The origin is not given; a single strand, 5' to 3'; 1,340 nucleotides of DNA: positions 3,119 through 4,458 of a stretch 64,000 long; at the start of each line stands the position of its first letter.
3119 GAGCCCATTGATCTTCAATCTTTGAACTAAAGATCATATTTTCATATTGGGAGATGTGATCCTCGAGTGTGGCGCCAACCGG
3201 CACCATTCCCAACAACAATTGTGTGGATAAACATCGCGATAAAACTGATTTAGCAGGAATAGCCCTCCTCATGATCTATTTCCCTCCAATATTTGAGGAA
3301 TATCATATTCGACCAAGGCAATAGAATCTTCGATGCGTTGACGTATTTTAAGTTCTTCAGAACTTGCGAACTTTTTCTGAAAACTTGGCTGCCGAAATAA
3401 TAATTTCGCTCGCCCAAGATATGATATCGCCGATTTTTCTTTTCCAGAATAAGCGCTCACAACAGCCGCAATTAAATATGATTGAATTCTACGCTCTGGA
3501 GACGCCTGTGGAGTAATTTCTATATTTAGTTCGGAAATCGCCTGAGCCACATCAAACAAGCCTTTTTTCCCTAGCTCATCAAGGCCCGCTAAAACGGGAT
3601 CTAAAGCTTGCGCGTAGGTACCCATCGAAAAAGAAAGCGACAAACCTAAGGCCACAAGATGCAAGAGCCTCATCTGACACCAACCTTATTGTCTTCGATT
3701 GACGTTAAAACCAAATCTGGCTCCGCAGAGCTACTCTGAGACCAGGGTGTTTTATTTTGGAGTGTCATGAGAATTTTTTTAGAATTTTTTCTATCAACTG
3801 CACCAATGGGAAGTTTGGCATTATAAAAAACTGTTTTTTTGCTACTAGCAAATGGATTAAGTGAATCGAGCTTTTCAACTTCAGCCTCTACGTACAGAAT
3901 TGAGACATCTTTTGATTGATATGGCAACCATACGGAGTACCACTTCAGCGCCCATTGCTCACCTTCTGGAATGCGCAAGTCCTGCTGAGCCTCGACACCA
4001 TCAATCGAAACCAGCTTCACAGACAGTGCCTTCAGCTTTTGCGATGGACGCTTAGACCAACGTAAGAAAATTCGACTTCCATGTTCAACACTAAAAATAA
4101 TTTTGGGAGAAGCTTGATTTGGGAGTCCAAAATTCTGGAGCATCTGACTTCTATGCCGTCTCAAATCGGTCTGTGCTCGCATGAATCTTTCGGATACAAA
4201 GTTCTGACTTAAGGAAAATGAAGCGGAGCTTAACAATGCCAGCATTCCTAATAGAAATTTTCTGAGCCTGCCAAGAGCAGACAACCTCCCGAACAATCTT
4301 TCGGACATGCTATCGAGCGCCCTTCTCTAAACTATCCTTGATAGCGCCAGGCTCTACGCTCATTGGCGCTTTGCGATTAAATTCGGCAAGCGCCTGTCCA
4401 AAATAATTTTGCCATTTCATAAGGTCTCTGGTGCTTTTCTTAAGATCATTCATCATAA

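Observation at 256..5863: PBP4-type DD-peptidase heads a translationally coupled five-gene envelope operon ending in an OM beta-barrel and running into RNase J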

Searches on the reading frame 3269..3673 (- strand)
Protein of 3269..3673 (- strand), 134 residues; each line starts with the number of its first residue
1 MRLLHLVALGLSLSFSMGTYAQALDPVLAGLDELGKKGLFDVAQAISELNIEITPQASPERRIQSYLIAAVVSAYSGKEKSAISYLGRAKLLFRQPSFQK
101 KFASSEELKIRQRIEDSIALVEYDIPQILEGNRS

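Call 5: search_protein_families(library=pfam, proteins=[window:3269-3673:-], max_evalue=1)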
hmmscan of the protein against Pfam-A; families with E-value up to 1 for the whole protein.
window:3269-3673:- (134 aa): 2 families
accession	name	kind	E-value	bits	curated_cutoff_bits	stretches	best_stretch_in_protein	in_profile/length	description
PF17874.7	TPR_MalT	-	0.0063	16.3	45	1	40-111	138-210/336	MalT-like TPR region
PF04082.23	Fungal_trans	-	0.14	11.6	23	1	53-106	84-137/262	Fungal specific transcription factor domain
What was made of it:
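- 3269..3673 (-): O3: 134-aa exported small TPR-like helical protein. The likely signal peptidase site is AQA|LD, after residue 23. Window copy: TPR_MalT at 0.006, sub-threshold (call 5).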

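Call 6: search_protein_families(library=ncbifam, proteins=[window:3269-3673:-], max_evalue=1)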
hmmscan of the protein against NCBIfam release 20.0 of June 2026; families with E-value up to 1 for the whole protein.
window:3269-3673:- (134 aa): 1 family
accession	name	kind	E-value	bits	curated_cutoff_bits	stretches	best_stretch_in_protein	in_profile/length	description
NF003420.0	PRK04841.1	equivalog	0.082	10.9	537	1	41-102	590-651/903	HTH-type transcriptional regulator MalT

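Call 54: search_solved_structures(query=A9, max_evalue=10)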
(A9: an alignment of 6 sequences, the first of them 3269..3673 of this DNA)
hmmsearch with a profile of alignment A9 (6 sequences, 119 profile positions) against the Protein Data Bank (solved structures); distinct sequences matched with E-value up to 10: 11.
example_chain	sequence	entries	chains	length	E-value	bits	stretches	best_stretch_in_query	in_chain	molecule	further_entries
8usc_g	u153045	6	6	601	0.0058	20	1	60-92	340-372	Isoform 2 of NEDD8 ultimate buster 1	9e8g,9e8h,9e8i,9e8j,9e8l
8usb_g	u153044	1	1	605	0.0059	20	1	60-92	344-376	NEDD8 ultimate buster 1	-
2lrk_A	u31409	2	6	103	0.0088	19.4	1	7-108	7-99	N,N'-diacetylchitobiose-specific phosphotransferase enzyme IIA component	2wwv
1wcr_A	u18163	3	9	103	0.02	18.3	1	7-108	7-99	PTS SYSTEM, N, N'-DIACETYLCHITOBIOSE-SPECIFIC IIA COMPONENT | N,N'-diacetylchitobiose-specific phosphotransferase enzyme IIA component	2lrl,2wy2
9lnt_A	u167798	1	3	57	0.1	16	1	63-100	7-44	mAIT03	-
9e71_Bb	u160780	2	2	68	0.13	15.7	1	17-66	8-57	aS35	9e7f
4wic_A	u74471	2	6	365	0.35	14.3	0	53-92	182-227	RhUL123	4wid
4ckg_A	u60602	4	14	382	0.41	14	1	87-117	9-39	ARF-GAP WITH COILED-COIL, ANK REPEAT AND PH DOMAIN-CONTAINING PROTEIN 1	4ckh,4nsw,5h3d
5fzr_A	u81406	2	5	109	1.7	12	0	67-89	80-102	DESIGNED TPR PROTEIN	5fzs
5fzq_A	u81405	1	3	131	3.1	11.2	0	60-90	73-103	DESIGNED TPR PROTEIN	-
8f5o_D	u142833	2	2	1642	4.5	10.7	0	15-101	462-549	TPR_REGION domain-containing protein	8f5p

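Call 80: search_solved_structures(query=A13, max_evalue=10)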
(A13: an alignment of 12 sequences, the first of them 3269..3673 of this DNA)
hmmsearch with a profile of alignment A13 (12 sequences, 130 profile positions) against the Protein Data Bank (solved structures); distinct sequences matched with E-value up to 10: 19.
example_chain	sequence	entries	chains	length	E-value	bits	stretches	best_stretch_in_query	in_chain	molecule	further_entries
8usc_g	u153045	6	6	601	0.0069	19.8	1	64-95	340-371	Isoform 2 of NEDD8 ultimate buster 1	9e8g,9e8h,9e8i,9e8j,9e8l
8usb_g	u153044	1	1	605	0.007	19.8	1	64-95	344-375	NEDD8 ultimate buster 1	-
8ure_A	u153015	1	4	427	0.055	16.9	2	34-95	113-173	sr312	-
3k1s_A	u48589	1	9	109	0.11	16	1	65-109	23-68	PTS system, cellobiose-specific IIA component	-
8odn_B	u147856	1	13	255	0.23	15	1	7-50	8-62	TPR repeat-containing protein PA4299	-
2e2a_A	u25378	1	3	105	0.27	14.7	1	65-94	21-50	PROTEIN (ENZYME IIA)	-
1e2a_A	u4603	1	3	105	0.29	14.6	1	65-94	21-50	ENZYME IIA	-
5fzr_A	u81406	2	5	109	0.31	14.5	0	71-94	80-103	DESIGNED TPR PROTEIN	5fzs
9k6o_A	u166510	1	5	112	0.45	14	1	30-90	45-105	C5-Zn1-HEHE-1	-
8upa_A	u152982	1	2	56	0.62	13.5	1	61-96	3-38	De novo designed IL-6 mimetic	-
2wqh_A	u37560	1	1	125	0.74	13.3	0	56-56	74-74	CTPR3Y3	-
5b3h_B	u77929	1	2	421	0.75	13.3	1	21-100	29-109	Protein SHORT-ROOT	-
5b3g_B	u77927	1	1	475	0.84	13.1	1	21-100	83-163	Protein SHORT-ROOT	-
4kvm_A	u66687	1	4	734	0.85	13.1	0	67-96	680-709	N-terminal acetyltransferase A complex subunit nat1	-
4kvo_A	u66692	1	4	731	0.86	13.1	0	67-96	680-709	N-terminal acetyltransferase A complex subunit nat1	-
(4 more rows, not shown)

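Call 109: search_protein_families(library=pfam, alignment_id=A13, max_evalue=1)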
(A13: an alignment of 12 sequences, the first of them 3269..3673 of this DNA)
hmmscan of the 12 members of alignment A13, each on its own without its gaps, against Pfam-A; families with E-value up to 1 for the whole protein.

A. member 1, window:3269-3673:- (134 aa): 2 families
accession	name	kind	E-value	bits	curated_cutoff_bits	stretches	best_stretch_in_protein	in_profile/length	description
PF17874.7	TPR_MalT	-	0.0063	16.3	45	1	40-111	138-210/336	MalT-like TPR region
PF04082.23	Fungal_trans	-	0.14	11.6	23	1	53-106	84-137/262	Fungal specific transcription factor domain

B. families by the number of members that match (of 12 scanned): 14 families
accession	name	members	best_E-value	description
PF13428.12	TPR_14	2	3.9e-05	Tetratricopeptide repeat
PF13432.12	TPR_16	2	0.00012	Tetratricopeptide repeat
PF14559.12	TPR_19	2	0.0049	Tetratricopeptide repeat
PF07719.23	TPR_2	2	0.083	Tetratricopeptide repeat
PF07721.20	TPR_4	1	0.00087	Tetratricopeptide repeat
PF13424.12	TPR_12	1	0.0029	Tetratricopeptide repeat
PF17874.7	TPR_MalT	1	0.0063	MalT-like TPR region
PF11237.13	DUF3038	1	0.015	Protein of unknown function (DUF3038)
PF25058.1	ARM_TT21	1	0.018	Tetratricopeptide repeat protein 21 ARM repeat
PF15164.11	WBS28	1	0.022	Williams-Beuren syndrome chromosomal region 28 protein homologue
PF07870.16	DUF1657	1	0.038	Protein of unknown function (DUF1657)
PF04001.18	Vhr1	1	0.046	Transcription factor Vhr1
PF07858.18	LEH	1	0.095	Limonene-1,2-epoxide hydrolase catalytic domain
PF04082.23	Fungal_trans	1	0.14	Fungal specific transcription factor domain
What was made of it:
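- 3269..3673 (-): Orthologues hit TPR_14 at 3.9e-5, TPR_16 at 1.2e-4 and TPR_4 at 8.7e-4 (call 109).
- On NlpI-type outer-membrane TPR adaptor of peptidoglycan hydrolases: O3: call 109.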

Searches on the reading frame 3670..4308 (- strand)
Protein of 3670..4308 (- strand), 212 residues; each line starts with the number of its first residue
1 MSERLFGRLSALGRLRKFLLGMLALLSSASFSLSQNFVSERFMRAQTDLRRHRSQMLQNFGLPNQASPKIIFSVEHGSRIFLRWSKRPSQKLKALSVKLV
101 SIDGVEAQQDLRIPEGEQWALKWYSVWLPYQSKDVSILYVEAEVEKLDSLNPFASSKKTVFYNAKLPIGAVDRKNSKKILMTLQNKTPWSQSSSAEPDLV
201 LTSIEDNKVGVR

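Call 5: search_protein_families(library=pfam, proteins=[window:3670-4308:-], max_evalue=1)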
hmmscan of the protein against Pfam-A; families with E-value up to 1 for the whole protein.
window:3670-4308:- (212 aa): 1 family
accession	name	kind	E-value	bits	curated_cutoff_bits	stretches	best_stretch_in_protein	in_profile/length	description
PF05015.19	HigB-like_toxin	-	0.0028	18.5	27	1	85-119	19-53/91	RelE-like toxin of type II toxin-antitoxin system HigB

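Call 6: search_protein_families(library=ncbifam, proteins=[window:3670-4308:-], max_evalue=1)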
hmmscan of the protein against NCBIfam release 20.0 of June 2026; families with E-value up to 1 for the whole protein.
window:3670-4308:- (212 aa): 0 families

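Call 55: search_solved_structures(query=A10, max_evalue=10)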
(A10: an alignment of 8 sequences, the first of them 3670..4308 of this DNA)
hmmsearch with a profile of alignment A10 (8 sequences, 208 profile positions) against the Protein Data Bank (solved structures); distinct sequences matched with E-value up to 10: 1.
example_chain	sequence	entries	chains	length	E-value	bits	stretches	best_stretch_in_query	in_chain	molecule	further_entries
6yf6_A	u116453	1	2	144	1.9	10.8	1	95-139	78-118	Galactose-binding lectin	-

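Call 79: search_solved_structures(query=A12, max_evalue=10)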
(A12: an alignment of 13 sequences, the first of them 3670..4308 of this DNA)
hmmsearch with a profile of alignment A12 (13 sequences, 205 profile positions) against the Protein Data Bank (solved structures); distinct sequences matched with E-value up to 10: 3.
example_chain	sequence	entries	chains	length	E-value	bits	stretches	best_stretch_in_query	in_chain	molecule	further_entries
6ic4_K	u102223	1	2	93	0.32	13.4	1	132-200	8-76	Ttg2E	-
6z5u_C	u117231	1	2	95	0.34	13.3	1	132-200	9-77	Anti-sigma factor antagonist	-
7d06_C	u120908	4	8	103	0.42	13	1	132-200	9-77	Anti-sigma factor antagonist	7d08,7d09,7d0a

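Call 107: list_cluster_members(proteins=[P0001, P0003, P0004, window:3670-4308:-, window:3269-3673:-, window:4310-5863:-, P0009, P0006])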
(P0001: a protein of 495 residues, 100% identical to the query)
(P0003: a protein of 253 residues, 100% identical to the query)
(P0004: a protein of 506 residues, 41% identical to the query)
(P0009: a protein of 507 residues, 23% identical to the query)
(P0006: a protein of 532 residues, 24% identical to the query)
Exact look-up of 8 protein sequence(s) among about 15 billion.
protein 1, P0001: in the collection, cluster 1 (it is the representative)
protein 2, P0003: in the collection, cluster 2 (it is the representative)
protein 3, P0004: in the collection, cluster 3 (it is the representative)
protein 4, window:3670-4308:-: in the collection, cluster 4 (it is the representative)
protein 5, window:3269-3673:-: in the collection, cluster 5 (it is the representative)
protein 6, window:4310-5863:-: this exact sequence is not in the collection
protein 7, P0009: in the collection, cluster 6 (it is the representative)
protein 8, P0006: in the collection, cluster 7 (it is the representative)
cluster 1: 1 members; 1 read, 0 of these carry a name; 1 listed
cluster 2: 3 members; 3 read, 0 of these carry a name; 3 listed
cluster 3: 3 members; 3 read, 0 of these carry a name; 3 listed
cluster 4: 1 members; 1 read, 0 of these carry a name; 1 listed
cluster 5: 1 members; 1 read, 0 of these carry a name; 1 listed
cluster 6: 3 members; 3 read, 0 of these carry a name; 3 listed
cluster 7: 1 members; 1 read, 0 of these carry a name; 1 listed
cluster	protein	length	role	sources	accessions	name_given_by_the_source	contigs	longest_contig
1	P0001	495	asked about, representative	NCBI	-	-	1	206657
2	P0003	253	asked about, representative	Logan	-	-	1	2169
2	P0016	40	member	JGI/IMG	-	-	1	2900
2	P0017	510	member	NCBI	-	-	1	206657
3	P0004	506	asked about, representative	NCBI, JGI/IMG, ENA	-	-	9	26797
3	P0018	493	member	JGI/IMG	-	-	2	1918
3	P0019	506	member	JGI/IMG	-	-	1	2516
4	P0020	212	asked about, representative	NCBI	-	-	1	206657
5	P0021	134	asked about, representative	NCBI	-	-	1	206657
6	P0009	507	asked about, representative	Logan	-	-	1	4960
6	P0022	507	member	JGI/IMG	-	-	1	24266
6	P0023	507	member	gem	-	-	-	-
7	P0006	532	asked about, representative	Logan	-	-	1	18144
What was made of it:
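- No database names them, and three are singleton clusters (call 107).
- Tried and rejected: The reason emerged later: the window's O5 is clustered under a 253-aa fragment (call 107).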

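Call 108: search_protein_families(library=pfam, alignment_id=A12, max_evalue=1)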
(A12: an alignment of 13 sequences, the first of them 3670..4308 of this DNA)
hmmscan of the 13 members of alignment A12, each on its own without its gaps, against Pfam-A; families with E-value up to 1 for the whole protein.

A. member 1, window:3670-4308:- (212 aa): 1 family
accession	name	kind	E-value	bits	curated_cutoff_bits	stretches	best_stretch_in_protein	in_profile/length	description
PF05015.19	HigB-like_toxin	-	0.0028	18.5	27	1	85-119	19-53/91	RelE-like toxin of type II toxin-antitoxin system HigB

B. families by the number of members that match (of 13 scanned): 5 families
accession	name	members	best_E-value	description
PF05015.19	HigB-like_toxin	1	0.0028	RelE-like toxin of type II toxin-antitoxin system HigB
PF07711.17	RabGGT_insert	1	0.021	Rab geranylgeranyl transferase alpha-subunit, insert domain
PF21227.3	Myb_DNA-binding_7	1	0.056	Myb-like DNA-binding domain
PF16922.11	SLD5_C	1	0.077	DNA replication complex GINS protein SLD5 C-terminus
PF12529.13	Xylo_C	1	0.09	Xylosyltransferase C terminal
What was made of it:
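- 3670..4308 (-): O2: 212-aa exported protein of unknown fold. It has a signal peptide, a conserved ERF..LRRHR helix, then beta-like segments with an invariant Trp123. Nothing in Pfam, NCBIfam or PDB (calls 5, 6, 79, 108).
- Tried and rejected: It is below the cut-off, appears in 1 of 13 orthologues, and the protein is exported (calls 5, 108).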
